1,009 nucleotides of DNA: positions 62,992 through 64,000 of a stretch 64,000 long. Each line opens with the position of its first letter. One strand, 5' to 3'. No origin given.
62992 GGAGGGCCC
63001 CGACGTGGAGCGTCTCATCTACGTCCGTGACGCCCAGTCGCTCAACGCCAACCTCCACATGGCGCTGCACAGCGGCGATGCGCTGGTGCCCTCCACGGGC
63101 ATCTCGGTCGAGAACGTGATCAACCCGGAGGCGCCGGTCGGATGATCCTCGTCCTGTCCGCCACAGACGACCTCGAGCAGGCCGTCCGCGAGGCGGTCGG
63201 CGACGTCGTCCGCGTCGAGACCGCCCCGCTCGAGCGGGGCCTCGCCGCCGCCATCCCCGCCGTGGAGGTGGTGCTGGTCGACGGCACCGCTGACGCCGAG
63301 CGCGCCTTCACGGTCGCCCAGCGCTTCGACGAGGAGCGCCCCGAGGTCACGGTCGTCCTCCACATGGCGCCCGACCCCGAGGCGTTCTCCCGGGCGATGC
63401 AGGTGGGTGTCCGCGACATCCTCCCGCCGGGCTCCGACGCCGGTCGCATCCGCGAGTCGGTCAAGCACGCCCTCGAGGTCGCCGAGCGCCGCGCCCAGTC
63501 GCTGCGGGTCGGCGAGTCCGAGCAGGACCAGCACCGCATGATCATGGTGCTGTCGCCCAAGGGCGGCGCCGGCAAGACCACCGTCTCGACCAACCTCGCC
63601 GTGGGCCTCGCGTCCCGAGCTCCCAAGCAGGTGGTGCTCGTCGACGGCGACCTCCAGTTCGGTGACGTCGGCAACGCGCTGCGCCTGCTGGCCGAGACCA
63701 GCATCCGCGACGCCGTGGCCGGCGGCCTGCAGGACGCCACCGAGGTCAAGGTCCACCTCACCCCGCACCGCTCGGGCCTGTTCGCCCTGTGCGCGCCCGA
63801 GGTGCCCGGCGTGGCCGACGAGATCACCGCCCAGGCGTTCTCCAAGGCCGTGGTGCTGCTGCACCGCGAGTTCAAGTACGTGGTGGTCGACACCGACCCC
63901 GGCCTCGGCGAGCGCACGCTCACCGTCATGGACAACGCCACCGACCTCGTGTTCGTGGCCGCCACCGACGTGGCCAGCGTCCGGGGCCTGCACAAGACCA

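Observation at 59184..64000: Candidate WhiG/c-di-GMP-controlled Tad pilus regulon: twin sigma-28 promoters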

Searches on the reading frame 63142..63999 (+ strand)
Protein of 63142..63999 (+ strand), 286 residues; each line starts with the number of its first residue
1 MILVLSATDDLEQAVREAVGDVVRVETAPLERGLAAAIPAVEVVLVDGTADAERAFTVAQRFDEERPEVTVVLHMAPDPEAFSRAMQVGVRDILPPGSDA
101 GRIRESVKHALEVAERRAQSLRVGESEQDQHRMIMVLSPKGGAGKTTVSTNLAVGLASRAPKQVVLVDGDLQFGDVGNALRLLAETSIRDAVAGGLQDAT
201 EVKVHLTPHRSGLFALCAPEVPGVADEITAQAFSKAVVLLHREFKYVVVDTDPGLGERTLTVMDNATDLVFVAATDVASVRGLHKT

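Call 7: search_protein_families(library=pfam, proteins=[window:63142-63999:+], max_evalue=0.01)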
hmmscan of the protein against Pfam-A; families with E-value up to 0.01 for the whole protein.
window:63142-63999:+ (286 aa): 6 families
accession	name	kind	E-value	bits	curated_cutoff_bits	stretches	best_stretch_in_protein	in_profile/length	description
PF13614.12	AAA_31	-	2.2e-12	47.7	27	1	132-284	2-158/177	AAA domain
PF10609.15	ParA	-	7.3e-11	42.4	27.1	1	132-274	4-144/246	NUBPL iron-transfer P-loop NTPase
PF01656.29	CbiA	-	1e-08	35.6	25.4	1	134-172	1-38/125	CobQ/CobB/MinD/ParA nucleotide binding domain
PF02374.21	ArsA_ATPase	-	2.4e-06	27.4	24.3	1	134-167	3-35/305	Anion-transporting ATPase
PF21695.3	GlnR_1st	-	0.0017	18.7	27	1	4-74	5-75/111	Transcription regulator GlnR, N-terminal domain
PF09140.17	MipZ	-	0.0024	17.7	20.7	1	133-270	2-125/262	ATPase MipZ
